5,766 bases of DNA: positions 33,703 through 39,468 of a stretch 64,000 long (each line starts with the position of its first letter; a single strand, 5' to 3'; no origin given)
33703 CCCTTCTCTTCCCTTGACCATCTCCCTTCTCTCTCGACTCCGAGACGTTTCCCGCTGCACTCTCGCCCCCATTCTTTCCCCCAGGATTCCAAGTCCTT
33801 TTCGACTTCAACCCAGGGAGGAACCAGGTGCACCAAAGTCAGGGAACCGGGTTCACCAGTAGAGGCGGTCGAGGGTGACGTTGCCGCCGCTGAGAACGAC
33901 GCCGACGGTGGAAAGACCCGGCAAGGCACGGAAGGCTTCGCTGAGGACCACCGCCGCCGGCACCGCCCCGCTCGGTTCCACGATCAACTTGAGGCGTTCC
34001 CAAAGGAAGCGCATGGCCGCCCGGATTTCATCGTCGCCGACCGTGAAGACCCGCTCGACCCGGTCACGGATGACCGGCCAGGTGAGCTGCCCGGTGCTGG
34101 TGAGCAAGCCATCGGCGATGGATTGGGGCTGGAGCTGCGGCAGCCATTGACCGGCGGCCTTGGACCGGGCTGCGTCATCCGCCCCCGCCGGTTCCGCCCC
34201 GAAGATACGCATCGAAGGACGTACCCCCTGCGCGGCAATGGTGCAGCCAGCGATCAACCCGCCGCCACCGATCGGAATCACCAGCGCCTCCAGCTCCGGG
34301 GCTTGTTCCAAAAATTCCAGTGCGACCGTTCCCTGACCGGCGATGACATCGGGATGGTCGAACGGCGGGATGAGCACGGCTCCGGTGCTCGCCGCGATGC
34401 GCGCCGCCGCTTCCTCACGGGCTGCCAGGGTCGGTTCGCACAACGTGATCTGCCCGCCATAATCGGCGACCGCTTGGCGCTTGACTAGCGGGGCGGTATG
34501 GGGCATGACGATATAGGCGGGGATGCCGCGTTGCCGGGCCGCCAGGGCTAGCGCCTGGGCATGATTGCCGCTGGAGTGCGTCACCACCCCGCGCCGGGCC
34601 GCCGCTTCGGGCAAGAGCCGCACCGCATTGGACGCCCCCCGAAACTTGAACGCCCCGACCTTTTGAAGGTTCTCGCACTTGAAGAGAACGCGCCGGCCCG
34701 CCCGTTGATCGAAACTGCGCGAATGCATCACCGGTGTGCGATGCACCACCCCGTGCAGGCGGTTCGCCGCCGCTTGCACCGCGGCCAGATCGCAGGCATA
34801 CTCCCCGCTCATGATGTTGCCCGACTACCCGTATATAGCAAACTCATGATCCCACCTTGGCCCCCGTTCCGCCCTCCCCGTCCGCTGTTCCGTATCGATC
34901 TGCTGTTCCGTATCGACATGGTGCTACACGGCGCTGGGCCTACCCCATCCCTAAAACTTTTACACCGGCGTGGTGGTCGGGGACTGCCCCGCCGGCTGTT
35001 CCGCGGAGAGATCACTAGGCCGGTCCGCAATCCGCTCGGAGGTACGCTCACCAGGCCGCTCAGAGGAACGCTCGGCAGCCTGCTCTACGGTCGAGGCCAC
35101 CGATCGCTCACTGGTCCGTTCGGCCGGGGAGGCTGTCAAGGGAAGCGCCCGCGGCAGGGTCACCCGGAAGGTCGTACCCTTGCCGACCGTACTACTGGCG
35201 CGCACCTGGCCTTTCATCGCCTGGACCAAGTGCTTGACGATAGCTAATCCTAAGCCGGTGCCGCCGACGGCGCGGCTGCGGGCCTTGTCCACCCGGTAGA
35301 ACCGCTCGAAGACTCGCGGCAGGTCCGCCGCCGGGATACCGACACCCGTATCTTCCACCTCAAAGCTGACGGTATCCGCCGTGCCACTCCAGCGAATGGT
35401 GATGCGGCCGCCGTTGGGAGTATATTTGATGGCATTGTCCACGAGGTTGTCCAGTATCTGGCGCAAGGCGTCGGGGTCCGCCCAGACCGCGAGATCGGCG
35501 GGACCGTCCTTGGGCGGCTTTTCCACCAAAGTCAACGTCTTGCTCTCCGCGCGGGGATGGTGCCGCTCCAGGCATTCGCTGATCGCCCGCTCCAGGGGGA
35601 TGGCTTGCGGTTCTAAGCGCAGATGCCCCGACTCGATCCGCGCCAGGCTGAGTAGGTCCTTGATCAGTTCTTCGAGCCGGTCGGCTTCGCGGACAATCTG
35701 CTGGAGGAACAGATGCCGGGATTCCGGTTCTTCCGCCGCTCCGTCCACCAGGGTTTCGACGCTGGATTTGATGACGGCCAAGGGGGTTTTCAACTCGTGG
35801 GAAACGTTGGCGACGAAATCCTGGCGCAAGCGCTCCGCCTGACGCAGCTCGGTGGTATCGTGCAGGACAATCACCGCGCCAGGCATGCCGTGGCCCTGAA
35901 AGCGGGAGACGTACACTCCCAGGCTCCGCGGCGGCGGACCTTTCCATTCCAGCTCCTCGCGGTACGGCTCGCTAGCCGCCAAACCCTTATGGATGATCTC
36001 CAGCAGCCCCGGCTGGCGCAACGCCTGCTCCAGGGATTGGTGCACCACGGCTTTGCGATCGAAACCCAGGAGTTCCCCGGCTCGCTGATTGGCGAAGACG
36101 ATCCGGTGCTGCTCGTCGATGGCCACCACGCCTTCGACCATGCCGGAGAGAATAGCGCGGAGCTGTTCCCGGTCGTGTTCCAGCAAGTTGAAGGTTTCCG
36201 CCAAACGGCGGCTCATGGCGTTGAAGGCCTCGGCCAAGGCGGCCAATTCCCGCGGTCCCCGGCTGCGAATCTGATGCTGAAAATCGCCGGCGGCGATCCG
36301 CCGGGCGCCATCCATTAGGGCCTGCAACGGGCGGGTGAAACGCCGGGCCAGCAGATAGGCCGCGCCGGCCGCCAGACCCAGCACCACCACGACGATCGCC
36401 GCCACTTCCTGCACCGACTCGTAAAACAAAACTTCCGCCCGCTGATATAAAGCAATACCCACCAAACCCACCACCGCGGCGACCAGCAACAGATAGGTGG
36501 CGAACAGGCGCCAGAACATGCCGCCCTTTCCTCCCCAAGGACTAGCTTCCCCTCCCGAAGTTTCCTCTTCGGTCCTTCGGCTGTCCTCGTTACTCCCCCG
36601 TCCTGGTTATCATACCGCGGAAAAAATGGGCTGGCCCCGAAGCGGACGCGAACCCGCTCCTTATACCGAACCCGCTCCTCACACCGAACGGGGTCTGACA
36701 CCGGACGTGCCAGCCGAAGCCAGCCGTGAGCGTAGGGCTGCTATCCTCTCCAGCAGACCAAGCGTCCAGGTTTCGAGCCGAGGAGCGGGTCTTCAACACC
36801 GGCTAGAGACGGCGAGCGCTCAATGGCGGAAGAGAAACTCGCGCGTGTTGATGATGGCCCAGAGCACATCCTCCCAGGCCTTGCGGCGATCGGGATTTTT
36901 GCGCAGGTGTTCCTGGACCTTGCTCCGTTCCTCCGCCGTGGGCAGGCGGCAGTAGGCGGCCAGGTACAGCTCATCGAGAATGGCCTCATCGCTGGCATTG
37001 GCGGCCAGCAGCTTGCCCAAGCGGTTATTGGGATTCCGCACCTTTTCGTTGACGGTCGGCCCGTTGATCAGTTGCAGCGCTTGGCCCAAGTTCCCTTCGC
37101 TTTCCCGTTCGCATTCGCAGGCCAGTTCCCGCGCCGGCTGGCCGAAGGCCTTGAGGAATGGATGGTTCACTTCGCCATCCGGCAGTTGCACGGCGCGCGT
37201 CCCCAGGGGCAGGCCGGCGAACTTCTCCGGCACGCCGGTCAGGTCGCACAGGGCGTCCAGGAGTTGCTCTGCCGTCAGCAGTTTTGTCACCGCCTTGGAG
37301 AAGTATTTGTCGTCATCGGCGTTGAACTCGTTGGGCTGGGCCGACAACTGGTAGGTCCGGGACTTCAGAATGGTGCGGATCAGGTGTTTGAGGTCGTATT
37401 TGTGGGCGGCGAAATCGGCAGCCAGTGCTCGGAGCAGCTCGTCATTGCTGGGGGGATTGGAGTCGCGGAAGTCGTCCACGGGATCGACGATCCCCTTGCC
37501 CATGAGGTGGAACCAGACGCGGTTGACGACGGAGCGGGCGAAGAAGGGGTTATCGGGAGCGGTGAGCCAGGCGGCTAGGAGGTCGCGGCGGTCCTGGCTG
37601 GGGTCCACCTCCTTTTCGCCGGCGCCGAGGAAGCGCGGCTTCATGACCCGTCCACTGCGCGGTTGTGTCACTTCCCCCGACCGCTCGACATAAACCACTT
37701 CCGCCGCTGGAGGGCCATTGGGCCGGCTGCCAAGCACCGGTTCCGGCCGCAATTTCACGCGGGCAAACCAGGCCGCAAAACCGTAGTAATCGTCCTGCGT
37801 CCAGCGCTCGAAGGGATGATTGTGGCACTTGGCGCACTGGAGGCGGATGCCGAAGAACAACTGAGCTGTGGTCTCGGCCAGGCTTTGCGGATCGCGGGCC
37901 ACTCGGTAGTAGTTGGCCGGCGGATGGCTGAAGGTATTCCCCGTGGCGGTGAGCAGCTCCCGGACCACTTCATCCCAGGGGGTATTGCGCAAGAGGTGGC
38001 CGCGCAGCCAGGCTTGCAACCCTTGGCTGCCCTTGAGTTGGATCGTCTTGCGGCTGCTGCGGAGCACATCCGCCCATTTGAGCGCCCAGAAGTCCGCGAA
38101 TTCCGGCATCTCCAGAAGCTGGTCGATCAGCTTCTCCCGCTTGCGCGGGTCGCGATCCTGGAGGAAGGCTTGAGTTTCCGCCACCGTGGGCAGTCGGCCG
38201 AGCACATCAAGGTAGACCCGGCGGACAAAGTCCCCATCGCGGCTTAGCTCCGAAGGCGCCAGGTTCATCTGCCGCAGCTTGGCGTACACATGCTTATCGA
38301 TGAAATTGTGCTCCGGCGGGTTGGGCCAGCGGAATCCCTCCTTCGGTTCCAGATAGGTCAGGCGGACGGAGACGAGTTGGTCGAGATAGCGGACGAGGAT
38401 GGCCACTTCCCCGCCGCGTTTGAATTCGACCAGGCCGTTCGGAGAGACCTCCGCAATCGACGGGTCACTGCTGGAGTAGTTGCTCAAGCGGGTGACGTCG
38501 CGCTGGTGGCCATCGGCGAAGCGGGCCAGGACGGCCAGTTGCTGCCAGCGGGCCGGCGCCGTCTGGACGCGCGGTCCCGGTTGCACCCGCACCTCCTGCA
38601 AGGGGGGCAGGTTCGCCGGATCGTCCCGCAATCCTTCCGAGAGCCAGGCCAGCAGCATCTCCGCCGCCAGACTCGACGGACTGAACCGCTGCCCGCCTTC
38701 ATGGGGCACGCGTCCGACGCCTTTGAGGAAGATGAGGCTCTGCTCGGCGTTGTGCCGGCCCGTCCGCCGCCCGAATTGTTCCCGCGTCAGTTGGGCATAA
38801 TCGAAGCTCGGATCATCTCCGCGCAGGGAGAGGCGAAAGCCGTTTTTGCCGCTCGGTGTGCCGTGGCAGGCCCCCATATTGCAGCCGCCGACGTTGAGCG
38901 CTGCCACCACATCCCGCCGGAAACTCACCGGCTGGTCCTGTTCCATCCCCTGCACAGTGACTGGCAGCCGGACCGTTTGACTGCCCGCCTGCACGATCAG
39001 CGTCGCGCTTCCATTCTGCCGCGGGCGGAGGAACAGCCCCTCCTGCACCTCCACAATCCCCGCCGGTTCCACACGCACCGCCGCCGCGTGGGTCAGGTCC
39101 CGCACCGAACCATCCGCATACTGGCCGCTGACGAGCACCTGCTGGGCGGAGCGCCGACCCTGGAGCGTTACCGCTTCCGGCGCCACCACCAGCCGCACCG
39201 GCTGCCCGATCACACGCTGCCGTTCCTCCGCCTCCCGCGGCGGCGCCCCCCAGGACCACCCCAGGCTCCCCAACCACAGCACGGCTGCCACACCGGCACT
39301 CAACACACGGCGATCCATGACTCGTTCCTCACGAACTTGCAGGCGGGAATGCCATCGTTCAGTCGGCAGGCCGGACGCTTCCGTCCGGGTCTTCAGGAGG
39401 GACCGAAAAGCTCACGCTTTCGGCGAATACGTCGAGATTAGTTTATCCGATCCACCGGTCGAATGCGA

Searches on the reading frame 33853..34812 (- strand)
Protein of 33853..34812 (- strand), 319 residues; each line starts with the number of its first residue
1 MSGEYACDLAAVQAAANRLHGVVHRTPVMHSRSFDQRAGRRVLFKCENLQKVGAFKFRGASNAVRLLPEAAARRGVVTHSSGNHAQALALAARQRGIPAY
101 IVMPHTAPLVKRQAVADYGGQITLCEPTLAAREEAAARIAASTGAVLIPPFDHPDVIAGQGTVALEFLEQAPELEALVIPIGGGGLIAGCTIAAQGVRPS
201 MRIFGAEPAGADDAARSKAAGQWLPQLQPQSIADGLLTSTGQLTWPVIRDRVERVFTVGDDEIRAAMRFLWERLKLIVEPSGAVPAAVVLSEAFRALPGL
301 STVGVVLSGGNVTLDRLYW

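Call 32: search_protein_families(library=pfam, proteins=[window:33853-34812:-], max_evalue=0.001)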
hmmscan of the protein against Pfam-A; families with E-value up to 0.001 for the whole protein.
window:33853-34812:- (319 aa): 1 family
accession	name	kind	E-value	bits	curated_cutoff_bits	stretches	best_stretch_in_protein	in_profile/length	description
PF00291.31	PALP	-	1.6e-75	254.7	35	1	23-309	5-295/295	Pyridoxal-phosphate dependent enzyme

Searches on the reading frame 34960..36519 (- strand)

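Call 32: search_protein_families(library=pfam, proteins=[window:34960-36519:-], max_evalue=0.001)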
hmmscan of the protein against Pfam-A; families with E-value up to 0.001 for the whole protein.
window:34960-36519:- (519 aa): 9 families
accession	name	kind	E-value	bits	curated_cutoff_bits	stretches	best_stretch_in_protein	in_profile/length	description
PF02518.31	HATPase_c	-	1.1e-35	122.9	26.4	1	348-457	2-109/111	Histidine kinase-, DNA gyrase B-, and HSP90-like ATPase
PF00512.31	HisKA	-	1.2e-19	70.6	26.9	1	232-298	2-66/66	His Kinase A (phospho-acceptor) domain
PF00672.30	HAMP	-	4.5e-15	56.1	25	1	56-107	1-52/53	HAMP domain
PF00989.32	PAS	-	5.8e-11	42.8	22.6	1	118-193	1-79/113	PAS fold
PF13188.13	PAS_8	-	1.3e-06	28.5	21.8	1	118-161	1-41/65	PAS domain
PF13581.12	HATPase_c_2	-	4e-06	27.3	27.4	1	352-453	32-125/127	Histidine kinase-like ATPase domain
PF13426.13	PAS_9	-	6.3e-06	26.9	27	1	130-224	3-103/103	PAS domain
PF08448.16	PAS_4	-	3.1e-05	24.6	23.1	1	127-227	4-110/110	PAS fold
PF12860.13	PAS_7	-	0.00084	19.9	27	0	125-166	2-44/115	PAS fold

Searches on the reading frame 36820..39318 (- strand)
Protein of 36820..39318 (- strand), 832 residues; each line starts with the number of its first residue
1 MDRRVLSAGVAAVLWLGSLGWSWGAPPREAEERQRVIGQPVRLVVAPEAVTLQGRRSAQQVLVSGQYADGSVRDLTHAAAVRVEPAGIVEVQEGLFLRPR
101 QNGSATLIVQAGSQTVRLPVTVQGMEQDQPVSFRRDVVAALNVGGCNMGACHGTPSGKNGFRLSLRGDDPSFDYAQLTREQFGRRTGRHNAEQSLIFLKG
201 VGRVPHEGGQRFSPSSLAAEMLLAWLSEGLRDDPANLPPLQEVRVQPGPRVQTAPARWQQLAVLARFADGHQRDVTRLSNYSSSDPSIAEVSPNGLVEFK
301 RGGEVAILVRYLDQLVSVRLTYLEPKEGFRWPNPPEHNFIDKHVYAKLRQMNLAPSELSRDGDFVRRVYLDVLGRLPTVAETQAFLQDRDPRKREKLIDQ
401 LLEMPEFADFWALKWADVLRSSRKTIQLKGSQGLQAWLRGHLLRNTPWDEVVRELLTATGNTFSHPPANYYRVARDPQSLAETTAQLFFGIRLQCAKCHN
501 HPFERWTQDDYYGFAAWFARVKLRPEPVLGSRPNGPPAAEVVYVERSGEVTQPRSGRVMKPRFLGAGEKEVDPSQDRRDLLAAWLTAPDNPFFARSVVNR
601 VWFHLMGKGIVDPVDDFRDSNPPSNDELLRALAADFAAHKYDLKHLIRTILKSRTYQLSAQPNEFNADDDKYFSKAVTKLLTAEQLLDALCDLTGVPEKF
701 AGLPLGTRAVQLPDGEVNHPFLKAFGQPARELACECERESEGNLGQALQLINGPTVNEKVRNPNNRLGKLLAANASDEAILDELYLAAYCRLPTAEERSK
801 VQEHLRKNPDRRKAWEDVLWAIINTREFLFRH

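Call 32: search_protein_families(library=pfam, proteins=[window:36820-39318:-], max_evalue=0.001)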
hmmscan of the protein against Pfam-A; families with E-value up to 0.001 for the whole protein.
window:36820-39318:- (832 aa): 2 families
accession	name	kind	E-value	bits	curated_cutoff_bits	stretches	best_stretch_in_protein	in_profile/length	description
PF07587.16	PSD1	-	3.4e-51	174.5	28.5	1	577-804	1-243/244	Protein of unknown function (DUF1553)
PF07583.16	PSCyt2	-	1.5e-45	156.1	29.8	1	340-521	2-207/209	Protein of unknown function (DUF1549)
